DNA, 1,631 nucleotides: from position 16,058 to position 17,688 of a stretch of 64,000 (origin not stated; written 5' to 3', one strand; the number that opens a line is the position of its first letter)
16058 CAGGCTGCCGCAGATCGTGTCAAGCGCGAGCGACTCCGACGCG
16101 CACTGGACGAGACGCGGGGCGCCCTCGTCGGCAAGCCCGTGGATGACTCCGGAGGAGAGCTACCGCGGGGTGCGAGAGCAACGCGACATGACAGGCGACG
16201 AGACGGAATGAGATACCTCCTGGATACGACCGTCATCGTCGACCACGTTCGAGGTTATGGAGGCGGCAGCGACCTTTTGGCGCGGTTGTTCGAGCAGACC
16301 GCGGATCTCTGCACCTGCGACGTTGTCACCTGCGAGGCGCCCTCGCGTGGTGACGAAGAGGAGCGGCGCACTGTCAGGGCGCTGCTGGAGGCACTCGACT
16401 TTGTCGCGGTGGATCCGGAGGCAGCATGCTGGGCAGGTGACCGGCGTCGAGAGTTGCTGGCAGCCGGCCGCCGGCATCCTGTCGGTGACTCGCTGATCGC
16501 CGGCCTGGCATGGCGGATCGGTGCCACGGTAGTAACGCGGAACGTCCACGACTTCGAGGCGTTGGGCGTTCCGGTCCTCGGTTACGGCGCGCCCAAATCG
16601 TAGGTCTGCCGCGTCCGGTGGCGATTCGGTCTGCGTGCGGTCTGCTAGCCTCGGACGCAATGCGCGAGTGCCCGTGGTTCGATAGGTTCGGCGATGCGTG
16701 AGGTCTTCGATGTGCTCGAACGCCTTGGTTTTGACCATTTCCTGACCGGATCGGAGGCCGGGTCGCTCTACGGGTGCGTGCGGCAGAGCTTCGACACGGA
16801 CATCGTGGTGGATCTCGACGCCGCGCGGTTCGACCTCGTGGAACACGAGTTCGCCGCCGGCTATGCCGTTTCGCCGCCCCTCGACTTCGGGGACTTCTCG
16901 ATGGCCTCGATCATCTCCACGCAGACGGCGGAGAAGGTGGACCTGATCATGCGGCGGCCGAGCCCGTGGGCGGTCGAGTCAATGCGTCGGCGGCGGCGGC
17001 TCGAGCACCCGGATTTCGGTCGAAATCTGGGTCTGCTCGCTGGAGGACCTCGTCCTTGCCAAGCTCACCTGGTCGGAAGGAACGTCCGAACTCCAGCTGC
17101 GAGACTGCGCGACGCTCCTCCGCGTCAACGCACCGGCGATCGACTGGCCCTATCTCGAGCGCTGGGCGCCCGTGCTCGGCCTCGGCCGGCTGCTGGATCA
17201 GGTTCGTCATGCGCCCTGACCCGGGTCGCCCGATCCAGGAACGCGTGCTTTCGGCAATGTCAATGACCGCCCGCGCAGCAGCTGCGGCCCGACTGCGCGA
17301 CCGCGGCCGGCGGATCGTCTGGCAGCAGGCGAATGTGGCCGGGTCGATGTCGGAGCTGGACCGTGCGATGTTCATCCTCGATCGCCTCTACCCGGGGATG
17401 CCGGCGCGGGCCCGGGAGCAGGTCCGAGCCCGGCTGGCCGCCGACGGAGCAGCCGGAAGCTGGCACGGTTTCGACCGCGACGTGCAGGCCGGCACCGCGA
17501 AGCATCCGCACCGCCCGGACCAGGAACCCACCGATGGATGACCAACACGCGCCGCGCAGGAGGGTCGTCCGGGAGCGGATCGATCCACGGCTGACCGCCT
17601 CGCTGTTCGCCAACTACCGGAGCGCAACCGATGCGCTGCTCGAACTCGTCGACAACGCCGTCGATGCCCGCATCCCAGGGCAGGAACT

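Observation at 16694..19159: Overlapping three-gene operon (minimal NTase / 110-aa ORF / GHKL paraMORC-like ATPase) beside a VapBC pair: candidate uncharacterised conflict system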

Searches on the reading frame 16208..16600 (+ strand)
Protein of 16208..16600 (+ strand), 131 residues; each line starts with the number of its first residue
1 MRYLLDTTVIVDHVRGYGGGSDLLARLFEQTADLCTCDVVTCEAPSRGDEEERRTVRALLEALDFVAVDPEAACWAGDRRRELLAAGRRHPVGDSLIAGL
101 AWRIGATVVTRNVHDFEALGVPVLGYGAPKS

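Call 4: search_protein_families(library=pfam, max_evalue=0.1, proteins=[window:16208-16600:+])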
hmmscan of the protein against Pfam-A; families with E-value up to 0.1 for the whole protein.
window:16208-16600:+ (131 aa): 1 family
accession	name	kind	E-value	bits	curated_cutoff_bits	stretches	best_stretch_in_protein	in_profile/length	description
PF01850.27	PIN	-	1.5e-06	29.2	23.6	1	3-113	1-112/120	PIN domain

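Call 5: search_protein_families(library=padloc, max_evalue=0.1, proteins=[window:16208-16600:+])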
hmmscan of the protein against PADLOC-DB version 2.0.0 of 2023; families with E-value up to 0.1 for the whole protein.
window:16208-16600:+ (131 aa): 1 family
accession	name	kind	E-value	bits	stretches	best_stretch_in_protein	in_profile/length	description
PDLC02495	BrxE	-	0.012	13.4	1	19-57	51-88/197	BrxE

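Call 6: search_protein_families(library=ncbifam, max_evalue=0.1, proteins=[window:16208-16600:+])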
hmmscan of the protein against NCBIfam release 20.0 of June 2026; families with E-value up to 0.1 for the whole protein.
window:16208-16600:+ (131 aa): 4 families
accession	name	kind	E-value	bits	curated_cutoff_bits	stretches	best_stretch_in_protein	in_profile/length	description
NF047959.1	TA_toxin_VapC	equivalog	3.2e-07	30.5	80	1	4-118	2-118/125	type II toxin-antitoxin system VapC family toxin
NF010285.0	PRK13725.1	subfamily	4.9e-06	26.5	143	1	46-119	50-123/132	tRNA(fMet)-specific endonuclease VapC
NF047863.1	VapCLeptosp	equivalog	9.1e-06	26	140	1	3-117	1-119/130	type II toxin-antitoxin system tRNA(fMet)-specific endonuclease VapC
NF058630.1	repair_Rv3395c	exception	0.056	13.2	65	1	54-120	71-135/153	DnaE2-dependent mutagenesis accessory factor ImuA'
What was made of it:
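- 16208..16603 (+): VapC PIN-domain toxin gene; its ATGA start overlaps the vapB stop. NCBIfam TA_toxin_VapC gives E 3e-7, below its own cut-off (calls 4, 6).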

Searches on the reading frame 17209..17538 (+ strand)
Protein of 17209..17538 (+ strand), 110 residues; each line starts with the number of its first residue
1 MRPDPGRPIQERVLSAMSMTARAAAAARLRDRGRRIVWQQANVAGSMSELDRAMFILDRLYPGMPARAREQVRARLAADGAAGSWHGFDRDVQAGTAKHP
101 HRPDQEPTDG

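Call 4: search_protein_families(library=pfam, max_evalue=0.1, proteins=[window:17209-17538:+])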
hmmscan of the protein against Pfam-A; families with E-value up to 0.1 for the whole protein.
seq(110 aa): 2 families
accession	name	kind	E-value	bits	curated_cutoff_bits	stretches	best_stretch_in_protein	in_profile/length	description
PF19980.4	DUF6416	-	0.058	14.3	27.1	0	25-63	31-69/100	Family of unknown function (DUF6416)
PF05003.17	DUF668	-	0.06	14.2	24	0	58-78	34-54/89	Protein of unknown function (DUF668)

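Call 5: search_protein_families(library=padloc, max_evalue=0.1, proteins=[window:17209-17538:+])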
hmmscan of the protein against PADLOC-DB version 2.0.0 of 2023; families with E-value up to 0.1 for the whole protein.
seq(110 aa): 1 family
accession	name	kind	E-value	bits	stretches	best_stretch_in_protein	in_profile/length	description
PDLC00557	JetD2|JetD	-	0.0021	15.5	0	4-44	192-230/423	DUF2220; DUF3322; DUF2399 domain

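Call 6: search_protein_families(library=ncbifam, max_evalue=0.1, proteins=[window:17209-17538:+])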
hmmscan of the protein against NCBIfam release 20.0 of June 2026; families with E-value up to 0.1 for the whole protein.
seq(110 aa): 0 families

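Call 32: find_homologous_proteins(query=window:17209-17538:+)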
Query seq(110 aa) (110 aa): 9 proteins with E <= 0.001 among 268 candidates.
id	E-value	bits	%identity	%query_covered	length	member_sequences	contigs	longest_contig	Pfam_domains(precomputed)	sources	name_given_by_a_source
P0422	1.1e-52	195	100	84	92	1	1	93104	-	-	-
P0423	1.1e-26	111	62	82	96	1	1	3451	-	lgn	-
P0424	6.5e-26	109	60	82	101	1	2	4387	-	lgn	-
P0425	1.1e-23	102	62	82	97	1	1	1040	-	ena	-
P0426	6.5e-23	99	58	82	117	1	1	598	-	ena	-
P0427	3.0e-22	97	54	82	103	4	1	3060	-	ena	-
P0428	5.9e-22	96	57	82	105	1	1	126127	-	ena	-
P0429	1.2e-18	86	52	82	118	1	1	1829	-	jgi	jgi:hypothetical protein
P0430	2.6e-17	81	51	82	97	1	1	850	-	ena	-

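Call 84: search_protein_families(library=phrogs, max_evalue=0.01, proteins=[window:17209-17538:+])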
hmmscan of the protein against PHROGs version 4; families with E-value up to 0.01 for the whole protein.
seq(110 aa): 0 families
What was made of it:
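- Tried and rejected: PADLOC, NCBIfam and PHROGs on the three proteins gave nothing usable (calls 5, 6, 84).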
